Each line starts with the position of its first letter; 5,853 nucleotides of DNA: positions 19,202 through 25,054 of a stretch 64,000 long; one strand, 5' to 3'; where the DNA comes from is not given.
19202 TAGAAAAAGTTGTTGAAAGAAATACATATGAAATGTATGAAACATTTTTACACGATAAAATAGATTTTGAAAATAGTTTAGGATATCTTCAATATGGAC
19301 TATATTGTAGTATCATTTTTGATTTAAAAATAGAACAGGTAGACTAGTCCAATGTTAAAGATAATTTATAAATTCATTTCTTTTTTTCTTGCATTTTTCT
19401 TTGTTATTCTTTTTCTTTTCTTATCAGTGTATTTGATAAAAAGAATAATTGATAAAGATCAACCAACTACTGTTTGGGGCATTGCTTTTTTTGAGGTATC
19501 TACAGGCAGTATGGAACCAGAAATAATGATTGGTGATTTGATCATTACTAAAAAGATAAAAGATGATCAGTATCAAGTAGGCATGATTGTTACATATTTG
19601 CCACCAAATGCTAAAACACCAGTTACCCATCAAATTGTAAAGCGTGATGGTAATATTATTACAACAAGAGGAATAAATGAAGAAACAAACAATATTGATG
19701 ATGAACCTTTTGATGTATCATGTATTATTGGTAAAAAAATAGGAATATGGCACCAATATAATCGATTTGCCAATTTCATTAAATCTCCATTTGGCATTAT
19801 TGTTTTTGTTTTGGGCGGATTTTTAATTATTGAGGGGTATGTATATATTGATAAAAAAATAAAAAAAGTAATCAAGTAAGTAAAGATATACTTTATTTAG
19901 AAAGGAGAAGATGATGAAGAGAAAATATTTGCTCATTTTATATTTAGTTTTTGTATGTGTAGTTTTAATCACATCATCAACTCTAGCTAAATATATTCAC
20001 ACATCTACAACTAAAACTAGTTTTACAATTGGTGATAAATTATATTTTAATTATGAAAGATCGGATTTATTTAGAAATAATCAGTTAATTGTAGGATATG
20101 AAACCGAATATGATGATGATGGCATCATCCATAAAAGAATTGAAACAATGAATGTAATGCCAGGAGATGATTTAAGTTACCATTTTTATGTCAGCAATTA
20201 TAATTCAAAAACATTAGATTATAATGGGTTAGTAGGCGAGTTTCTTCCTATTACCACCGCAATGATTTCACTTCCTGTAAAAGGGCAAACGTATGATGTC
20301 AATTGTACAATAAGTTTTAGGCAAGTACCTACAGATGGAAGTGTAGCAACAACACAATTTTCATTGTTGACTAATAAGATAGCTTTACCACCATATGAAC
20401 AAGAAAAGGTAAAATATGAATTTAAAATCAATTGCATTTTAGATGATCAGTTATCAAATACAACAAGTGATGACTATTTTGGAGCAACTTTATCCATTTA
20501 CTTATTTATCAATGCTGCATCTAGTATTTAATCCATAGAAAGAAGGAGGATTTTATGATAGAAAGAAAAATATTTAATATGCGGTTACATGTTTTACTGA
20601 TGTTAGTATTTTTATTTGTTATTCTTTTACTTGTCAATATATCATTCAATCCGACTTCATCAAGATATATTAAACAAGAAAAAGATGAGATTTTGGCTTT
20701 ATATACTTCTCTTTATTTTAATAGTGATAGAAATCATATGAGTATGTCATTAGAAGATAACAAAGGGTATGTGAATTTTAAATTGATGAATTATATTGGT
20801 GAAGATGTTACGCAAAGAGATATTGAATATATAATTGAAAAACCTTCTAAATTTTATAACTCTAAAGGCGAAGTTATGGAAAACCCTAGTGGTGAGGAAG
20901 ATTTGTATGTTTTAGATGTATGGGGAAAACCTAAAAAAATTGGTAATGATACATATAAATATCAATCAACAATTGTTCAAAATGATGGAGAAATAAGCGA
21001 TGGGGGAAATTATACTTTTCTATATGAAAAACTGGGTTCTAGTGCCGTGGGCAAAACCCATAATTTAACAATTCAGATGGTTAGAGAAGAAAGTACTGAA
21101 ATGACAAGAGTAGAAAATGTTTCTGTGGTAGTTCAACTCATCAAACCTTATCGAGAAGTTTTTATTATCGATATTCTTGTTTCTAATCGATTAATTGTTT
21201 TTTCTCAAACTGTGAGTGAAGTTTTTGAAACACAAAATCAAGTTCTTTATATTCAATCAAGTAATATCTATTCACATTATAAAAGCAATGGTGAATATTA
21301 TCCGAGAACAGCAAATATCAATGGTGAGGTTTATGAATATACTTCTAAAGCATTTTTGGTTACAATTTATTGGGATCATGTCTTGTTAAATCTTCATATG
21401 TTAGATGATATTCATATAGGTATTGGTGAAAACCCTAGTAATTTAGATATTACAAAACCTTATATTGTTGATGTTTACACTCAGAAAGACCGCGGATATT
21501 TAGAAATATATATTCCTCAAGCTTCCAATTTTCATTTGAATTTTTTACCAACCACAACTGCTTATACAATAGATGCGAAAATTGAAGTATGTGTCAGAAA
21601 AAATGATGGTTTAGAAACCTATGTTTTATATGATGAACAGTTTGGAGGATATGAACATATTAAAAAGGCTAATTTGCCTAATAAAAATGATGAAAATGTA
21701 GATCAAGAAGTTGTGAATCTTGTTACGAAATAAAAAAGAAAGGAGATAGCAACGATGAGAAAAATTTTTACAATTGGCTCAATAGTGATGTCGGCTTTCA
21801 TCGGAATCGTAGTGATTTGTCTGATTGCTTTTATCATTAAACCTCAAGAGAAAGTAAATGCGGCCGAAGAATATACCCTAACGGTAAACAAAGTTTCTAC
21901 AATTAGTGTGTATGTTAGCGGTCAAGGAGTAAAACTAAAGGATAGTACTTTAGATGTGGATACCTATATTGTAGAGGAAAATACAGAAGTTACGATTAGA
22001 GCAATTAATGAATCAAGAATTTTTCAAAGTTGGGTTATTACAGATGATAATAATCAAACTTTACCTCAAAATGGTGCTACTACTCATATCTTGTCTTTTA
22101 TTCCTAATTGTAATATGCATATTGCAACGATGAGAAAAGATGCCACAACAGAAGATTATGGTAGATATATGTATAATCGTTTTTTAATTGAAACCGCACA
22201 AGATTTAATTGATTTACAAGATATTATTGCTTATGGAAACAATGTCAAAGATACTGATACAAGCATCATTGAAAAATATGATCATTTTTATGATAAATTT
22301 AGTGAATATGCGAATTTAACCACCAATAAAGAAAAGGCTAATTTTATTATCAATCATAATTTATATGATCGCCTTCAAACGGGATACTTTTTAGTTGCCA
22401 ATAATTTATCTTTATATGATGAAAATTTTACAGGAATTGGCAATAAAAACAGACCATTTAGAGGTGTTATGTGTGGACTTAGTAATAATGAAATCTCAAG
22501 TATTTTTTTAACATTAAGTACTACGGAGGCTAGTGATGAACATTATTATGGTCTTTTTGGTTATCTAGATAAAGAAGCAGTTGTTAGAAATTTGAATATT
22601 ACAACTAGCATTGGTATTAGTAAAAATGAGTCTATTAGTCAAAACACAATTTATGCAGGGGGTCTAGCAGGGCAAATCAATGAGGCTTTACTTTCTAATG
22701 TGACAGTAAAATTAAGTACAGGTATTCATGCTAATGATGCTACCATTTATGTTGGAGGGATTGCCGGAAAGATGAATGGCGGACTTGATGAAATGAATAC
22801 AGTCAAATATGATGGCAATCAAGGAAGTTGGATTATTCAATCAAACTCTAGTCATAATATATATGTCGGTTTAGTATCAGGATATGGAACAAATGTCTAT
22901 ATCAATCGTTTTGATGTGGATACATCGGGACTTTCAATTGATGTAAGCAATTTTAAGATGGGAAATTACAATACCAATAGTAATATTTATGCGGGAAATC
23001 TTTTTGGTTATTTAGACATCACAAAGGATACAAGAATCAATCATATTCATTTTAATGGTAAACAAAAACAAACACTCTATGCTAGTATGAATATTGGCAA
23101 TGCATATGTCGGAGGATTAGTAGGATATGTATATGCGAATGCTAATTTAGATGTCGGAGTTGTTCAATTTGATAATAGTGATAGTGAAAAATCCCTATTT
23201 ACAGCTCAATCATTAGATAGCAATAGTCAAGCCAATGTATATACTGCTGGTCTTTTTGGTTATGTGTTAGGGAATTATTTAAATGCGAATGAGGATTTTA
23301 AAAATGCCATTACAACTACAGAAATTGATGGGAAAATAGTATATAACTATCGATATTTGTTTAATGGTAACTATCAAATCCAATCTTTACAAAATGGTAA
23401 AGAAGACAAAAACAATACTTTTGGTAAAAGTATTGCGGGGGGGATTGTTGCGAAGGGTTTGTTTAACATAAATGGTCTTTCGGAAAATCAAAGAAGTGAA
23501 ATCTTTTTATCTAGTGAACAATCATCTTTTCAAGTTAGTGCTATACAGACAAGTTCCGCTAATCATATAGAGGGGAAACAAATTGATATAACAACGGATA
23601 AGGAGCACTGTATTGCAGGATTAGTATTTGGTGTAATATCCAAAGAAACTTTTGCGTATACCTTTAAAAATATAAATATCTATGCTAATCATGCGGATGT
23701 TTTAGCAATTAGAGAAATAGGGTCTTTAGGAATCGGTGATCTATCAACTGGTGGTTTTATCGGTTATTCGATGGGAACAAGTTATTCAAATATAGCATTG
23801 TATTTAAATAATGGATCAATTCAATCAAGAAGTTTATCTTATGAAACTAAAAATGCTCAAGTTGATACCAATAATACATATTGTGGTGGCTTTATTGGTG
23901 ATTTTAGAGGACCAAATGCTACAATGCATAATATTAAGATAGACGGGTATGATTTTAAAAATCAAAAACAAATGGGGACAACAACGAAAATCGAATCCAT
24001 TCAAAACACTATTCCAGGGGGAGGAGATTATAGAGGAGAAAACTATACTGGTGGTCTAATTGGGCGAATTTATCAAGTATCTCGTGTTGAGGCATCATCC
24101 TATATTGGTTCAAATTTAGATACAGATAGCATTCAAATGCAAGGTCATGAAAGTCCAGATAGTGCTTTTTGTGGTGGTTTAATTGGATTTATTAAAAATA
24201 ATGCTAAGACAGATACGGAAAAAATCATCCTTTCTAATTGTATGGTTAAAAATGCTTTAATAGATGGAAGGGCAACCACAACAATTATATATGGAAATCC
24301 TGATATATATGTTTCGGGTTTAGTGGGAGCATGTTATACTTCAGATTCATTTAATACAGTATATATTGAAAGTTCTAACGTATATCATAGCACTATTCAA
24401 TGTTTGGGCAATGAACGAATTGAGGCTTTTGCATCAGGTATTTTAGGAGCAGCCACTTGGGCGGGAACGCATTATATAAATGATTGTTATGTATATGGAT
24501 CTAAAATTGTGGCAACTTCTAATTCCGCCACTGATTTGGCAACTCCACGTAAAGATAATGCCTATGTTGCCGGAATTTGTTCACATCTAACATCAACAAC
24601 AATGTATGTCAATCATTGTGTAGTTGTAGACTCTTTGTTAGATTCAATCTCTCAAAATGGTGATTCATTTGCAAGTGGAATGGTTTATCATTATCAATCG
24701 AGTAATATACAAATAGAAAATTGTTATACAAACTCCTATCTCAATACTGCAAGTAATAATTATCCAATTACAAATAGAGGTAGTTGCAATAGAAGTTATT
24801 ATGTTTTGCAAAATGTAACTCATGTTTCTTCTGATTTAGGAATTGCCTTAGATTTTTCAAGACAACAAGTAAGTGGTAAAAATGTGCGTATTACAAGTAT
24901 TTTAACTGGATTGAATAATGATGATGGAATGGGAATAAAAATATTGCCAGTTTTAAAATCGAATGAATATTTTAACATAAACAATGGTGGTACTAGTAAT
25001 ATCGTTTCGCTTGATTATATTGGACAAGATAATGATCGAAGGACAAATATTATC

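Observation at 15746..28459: Dual-SipW locus: two S26B signal peptidases, a family of TasA-like paralogs with a shared signal motif, and a 2234-aa GLUG adhesin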

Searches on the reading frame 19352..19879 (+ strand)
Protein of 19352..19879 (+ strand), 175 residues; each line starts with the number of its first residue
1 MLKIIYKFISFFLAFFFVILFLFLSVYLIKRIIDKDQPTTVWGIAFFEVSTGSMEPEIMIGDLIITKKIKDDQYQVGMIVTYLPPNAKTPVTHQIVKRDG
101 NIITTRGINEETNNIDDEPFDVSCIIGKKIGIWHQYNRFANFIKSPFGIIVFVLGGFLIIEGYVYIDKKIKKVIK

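Call 3: search_protein_families(library=pfam, proteins=[window:19352-19879:+], max_evalue=1)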
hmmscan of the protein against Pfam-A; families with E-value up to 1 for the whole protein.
window:19352-19879:+ (175 aa): 3 families
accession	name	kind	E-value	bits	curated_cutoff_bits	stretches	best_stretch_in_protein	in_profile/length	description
PF12420.13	DUF3671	-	0.00029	20.8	34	1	3-172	153-214/223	Fam-L, Fam-M like protein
PF10502.14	Peptidase_S26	-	0.0021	18.5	22.9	1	44-98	23-76/168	Signal peptidase, peptidase S26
PF00717.28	Peptidase_S24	-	0.03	14.4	23.3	1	45-119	36-105/116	Peptidase S24-like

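Call 4: search_protein_families(library=ncbifam, proteins=[window:19352-19879:+], max_evalue=1)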
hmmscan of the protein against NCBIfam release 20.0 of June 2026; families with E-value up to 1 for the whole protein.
window:19352-19879:+ (175 aa): 5 families
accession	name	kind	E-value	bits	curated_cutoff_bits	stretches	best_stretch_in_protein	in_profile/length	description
TIGR02228.1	sigpep_I_arch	equivalog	2.5e-17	63.2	51.85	1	14-155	8-146/158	signal peptidase I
NF046067.1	SigPepSipWBacil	equivalog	3.5e-12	46.3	190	1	9-172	4-171/189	signal peptidase I SipW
TIGR02227.1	sigpep_I_bact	equivalog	5.5e-07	29.6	47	1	44-120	20-96/162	signal peptidase I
TIGR02754.1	sod_Ni_protease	equivalog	0.024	15.1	63.25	1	49-113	3-70/90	nickel-type superoxide dismutase maturation protease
NF005476.0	PRK07077.1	equivalog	0.14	11.4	215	1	30-73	43-85/243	phosphorylase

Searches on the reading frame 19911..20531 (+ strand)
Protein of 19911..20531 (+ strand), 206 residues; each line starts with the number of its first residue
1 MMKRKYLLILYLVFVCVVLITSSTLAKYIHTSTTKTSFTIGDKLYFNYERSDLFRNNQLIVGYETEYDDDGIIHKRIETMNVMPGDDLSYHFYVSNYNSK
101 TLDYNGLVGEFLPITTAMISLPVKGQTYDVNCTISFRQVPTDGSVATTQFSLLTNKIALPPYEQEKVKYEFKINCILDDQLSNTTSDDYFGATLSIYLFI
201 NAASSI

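Call 3: search_protein_families(library=pfam, proteins=[window:19911-20531:+], max_evalue=1)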
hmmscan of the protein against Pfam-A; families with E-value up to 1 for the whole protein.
window:19911-20531:+ (206 aa): 1 family
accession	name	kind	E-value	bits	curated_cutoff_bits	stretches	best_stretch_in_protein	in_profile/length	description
PF02298.23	Cu_bind_like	-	0.016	15.6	20.8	1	33-51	13-31/84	Plastocyanin-like domain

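Call 4: search_protein_families(library=ncbifam, proteins=[window:19911-20531:+], max_evalue=1)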
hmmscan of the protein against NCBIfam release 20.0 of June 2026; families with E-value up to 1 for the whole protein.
window:19911-20531:+ (206 aa): 2 families
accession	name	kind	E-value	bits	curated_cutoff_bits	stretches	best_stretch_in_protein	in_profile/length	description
TIGR04087.1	YqxM_for_SipW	equivalog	0.0045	16.6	80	1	2-53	17-71/186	amyloid fiber anchoring/assembly protein TapA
NF053819.1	EF0750_LPXTG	subfamily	0.043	14.3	47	1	2-39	1-41/105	EF2685/EF0750 family sortase-dependent surface protein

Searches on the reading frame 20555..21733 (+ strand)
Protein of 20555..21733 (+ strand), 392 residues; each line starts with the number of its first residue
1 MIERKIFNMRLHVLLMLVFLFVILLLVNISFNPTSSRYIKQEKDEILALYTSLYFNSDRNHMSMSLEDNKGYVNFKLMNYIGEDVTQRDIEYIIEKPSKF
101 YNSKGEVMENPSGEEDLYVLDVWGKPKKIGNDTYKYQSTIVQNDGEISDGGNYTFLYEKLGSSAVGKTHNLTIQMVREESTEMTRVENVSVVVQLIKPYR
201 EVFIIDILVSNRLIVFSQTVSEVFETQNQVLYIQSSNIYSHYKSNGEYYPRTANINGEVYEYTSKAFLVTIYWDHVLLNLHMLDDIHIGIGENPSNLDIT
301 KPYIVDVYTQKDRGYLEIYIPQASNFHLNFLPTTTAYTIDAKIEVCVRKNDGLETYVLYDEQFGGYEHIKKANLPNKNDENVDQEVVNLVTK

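Call 3: search_protein_families(library=pfam, proteins=[window:20555-21733:+], max_evalue=1)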
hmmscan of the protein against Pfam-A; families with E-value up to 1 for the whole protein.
window:20555-21733:+ (392 aa): 1 family
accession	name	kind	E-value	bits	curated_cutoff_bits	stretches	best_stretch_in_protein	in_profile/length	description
PF16800.11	Endopep_inhib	-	0.065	13.6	29.9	1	76-159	57-140/150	IseA DL-endopeptidase inhibitor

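Call 4: search_protein_families(library=ncbifam, proteins=[window:20555-21733:+], max_evalue=1)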
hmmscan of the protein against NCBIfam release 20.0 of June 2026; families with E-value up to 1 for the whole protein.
window:20555-21733:+ (392 aa): 2 families
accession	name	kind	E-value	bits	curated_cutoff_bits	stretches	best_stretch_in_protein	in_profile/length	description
NF049851.1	WD_0964_fam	equivalog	0.012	15.7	100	1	237-280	3-45/142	WD_0964 family protein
NF008471.0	PRK11366.1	equivalog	0.077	12.4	266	1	311-355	162-206/254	gamma-glutamyl-gamma-aminobutyrate hydrolase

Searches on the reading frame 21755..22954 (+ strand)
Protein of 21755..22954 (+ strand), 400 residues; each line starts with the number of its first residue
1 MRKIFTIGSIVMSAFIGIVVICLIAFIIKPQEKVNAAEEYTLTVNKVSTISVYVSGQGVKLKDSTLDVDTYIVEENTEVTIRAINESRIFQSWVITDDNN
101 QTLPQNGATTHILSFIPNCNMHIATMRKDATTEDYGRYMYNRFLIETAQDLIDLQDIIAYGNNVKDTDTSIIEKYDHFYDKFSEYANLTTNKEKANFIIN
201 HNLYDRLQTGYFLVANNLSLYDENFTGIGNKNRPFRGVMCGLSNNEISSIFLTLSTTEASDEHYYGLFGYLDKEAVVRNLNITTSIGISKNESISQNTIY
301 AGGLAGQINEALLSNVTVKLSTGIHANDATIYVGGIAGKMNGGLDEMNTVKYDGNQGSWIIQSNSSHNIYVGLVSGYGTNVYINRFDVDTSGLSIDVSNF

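Call 37: search_protein_families(library=pfam, proteins=[window:21755-22954:+], max_evalue=10)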
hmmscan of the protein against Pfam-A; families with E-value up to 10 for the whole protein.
window:21755-22954:+ (400 aa): 2 families
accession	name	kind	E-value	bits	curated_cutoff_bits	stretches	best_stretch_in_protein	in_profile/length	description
PF15886.11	CBM39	-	0.87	9.8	25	1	110-170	25-85/107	Carbohydrate binding domain (family 32)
PF07581.17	Glug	-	7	7.8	20.5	1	298-318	2-23/28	The GLUG motif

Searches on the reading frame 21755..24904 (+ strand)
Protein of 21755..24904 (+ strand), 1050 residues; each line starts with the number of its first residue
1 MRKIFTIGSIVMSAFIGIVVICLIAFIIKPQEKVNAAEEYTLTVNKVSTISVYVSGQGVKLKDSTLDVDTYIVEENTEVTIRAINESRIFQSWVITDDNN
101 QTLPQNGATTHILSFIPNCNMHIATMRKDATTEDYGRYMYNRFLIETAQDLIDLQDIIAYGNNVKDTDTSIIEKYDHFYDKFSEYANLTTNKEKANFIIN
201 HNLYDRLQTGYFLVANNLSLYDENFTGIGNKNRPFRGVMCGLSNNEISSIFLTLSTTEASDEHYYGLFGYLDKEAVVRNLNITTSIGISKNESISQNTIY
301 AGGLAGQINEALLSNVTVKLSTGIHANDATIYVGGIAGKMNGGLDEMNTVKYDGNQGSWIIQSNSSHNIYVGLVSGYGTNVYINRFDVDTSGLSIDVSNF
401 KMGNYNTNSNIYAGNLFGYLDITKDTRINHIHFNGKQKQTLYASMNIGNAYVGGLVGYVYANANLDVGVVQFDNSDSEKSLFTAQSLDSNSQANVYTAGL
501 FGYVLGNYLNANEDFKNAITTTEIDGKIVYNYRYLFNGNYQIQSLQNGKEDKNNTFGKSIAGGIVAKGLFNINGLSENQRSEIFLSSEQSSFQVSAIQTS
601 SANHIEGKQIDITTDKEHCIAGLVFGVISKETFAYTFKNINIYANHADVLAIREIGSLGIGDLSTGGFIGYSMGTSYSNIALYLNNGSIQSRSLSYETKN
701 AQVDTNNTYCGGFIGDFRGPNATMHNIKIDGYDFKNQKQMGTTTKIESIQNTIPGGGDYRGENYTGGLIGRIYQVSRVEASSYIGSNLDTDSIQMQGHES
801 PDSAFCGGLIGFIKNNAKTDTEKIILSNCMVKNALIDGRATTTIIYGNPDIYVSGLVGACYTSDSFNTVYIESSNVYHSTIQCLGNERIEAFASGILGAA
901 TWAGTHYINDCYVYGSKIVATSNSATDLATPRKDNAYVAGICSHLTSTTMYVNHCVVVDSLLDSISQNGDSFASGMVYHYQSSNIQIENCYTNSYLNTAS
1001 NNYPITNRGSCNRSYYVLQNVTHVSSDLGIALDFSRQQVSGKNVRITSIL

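Call 85: predict_structure(alignment_id=A5)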
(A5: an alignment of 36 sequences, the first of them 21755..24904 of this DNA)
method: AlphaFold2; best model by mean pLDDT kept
length: 1050 residues; sequences in the alignment: 36
mean_pLDDT: 90.5   pTM: 0.88
mean pLDDT of the five models: 90.5, 90.3, 90.2, 89.5, 89.2
residues with pLDDT >= 90: 786; 70-90: 196; 50-70: 43; < 50: 25
segments of 3 or more residues with pLDDT < 50: 28-36, 1038-1050
pLDDT, mean of each block of 10 residues (from residue 1): 64 79 57 49 93 92 93 91 95 91 80 91 93 92 95 96 92 95 92 95 94 94 93 97 93 94 96 97 96 92 97 96 96 98 90 95 95 98 95 97 93 98 95 96 97 98 96 96 96 98 96 92 87 95 97 93 97 94 96 97 85 88 94 80 98 92 96 95 97 84 87 93 95 93 95 74 94 93 88 82 87 76 88 95 72 96 81 97 90 96 91 97 72 87 93 96 92 93 92 90 93 92 85 67 41
secondary structure, 60 per line:
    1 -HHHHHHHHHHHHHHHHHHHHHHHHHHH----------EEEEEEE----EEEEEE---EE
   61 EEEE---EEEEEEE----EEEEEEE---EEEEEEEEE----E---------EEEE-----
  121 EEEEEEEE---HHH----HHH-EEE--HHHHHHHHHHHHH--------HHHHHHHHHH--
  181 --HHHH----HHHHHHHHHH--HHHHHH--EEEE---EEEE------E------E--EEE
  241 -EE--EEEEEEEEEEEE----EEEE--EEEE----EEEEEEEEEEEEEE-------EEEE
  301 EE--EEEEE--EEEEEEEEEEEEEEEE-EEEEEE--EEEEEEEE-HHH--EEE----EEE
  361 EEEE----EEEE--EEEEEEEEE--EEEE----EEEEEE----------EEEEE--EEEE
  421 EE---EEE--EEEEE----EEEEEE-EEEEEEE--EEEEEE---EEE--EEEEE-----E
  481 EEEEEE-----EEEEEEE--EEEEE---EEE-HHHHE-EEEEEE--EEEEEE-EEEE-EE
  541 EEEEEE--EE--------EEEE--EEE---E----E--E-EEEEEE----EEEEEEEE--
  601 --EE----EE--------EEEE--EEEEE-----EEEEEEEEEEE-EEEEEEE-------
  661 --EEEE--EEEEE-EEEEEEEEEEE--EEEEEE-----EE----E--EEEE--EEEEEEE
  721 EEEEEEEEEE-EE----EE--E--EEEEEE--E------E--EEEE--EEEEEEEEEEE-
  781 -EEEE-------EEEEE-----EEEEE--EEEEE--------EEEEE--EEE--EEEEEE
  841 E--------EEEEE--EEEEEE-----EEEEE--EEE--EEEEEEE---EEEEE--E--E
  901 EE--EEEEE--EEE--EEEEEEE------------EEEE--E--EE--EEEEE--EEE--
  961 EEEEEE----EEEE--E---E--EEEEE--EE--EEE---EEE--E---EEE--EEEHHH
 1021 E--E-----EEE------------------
elements in order (helices of 4 or more, strands of 3 or more residues): H2-28 E39-45 E50-55 E59-64 E68-74 E79-85 E89-97 E112-115 E121-128 E143-145 H148-160 H169-178 H183-186 H191-200 H203-208 E211-214 E218-221 E238-240 E246-257 E262-265 E268-271 E276-289 E297-302 E305-309 E312-327 E329-334 E337-344 E351-353 E358-364 E369-372 E375-383 E386-389 E394-399 E410-414 E417-422 E426-428 E431-435 E440-445 E447-453 E456-461 E465-467 E470-474 E480-486 E492-498 E501-505 E509-511 H513-516 E519-524 E527-532 E534-537 E539-546 E559-562 E565-567 E581-586 E591-598 E619-622 E625-629 E635-645 E647-653 E663-666 E669-673 E675-685 E688-693 E708-711 E714-730 E745-750 E763-766 E769-779 E782-785 E793-797 E803-807 E810-814 E823-827 E830-832 E835-841 E850-854 E857-862 E868-872 E875-877 E880-886 E890-894 E900-902 E905-909 E912-914 E917-923 E936-939 E949-953 E956-958 E961-966 E971-974 E984-988 E995-997 E1001-1003 E1010-1012 E1015-1017 E1030-1032

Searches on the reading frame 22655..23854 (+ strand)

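Call 37: search_protein_families(library=pfam, proteins=[window:22655-23854:+], max_evalue=10)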
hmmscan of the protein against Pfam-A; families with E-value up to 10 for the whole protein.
window:22655-23854:+ (400 aa): 1 family
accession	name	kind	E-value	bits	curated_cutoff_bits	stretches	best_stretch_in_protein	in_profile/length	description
PF07581.17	Glug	-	1.3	10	20.5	1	148-164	1-17/28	The GLUG motif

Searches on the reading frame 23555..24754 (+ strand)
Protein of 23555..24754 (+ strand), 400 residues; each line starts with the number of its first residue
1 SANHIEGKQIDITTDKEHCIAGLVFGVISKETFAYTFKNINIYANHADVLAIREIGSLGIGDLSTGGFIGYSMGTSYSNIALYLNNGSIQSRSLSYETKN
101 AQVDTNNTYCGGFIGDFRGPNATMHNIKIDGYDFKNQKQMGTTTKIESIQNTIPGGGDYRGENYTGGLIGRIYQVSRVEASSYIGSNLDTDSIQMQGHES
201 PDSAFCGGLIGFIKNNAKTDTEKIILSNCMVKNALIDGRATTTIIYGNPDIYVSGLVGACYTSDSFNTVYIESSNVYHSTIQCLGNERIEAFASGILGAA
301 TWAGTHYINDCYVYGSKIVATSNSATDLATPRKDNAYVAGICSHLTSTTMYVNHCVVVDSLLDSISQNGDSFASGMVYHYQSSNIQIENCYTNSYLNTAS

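Call 37: search_protein_families(library=pfam, proteins=[window:23555-24754:+], max_evalue=10)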
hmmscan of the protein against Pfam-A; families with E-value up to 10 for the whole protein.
window:23555-24754:+ (400 aa): 3 families
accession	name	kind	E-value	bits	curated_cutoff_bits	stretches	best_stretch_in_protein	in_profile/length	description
PF20688.2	GREB1_2nd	-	0.01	15.5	25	1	225-287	79-140/310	GREB1, second domain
PF07581.17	Glug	-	1.7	9.7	20.5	0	64-79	4-17/28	The GLUG motif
PF14105.11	DUF4278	-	2.9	8.7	25.3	0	92-128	6-39/57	Domain of unknown function (DUF4278)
